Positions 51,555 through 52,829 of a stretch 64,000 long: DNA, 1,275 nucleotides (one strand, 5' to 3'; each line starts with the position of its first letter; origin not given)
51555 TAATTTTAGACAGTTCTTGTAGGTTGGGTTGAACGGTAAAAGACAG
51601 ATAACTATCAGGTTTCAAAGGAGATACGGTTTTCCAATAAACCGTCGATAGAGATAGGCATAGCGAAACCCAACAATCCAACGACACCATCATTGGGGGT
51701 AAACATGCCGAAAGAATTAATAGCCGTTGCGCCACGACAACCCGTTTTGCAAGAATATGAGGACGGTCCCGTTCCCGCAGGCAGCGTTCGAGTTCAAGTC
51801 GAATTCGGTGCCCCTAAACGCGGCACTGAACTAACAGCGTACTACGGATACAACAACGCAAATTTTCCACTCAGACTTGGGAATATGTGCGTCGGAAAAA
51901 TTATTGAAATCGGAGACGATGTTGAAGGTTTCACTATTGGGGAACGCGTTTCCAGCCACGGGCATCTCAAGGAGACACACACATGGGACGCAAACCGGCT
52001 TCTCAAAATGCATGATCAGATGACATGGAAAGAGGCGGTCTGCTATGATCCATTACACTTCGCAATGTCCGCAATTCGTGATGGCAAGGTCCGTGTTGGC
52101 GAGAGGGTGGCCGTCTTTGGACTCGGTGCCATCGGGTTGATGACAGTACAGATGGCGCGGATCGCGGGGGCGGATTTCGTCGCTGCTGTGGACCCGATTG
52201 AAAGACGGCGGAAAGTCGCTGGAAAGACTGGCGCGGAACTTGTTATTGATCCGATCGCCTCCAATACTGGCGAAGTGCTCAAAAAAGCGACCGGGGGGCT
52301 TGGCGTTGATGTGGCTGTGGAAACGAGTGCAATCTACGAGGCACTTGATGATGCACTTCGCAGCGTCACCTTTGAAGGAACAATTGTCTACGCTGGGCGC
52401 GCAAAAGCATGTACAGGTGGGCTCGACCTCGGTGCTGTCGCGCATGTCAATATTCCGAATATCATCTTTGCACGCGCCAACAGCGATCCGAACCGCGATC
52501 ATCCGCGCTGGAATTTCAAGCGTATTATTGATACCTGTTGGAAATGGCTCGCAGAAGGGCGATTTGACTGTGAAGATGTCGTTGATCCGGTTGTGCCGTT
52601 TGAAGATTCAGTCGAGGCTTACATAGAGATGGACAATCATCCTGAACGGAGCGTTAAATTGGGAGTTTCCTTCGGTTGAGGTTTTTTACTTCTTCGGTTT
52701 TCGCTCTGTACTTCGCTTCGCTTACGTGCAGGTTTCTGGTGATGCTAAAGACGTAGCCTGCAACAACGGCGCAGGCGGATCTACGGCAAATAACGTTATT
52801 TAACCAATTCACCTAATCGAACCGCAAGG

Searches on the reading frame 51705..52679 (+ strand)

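Call 61: search_protein_families(library=pfam, proteins=[window:51705-52679:+])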
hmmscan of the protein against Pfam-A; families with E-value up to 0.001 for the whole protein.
window:51705-52679:+ (324 aa): 3 families
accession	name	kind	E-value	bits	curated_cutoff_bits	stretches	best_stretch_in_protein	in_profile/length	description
PF00107.32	ADH_zinc_N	-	1.2e-19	71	31.8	1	142-235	1-93/129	Zinc-binding dehydrogenase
PF08240.17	ADH_N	-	1.1e-06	29.3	23.5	1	26-85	3-63/104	Alcohol dehydrogenase GroES-like domain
PF13602.12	ADH_zinc_N_2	-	1.1e-05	26.8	27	1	176-311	2-125/134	Zinc-binding dehydrogenase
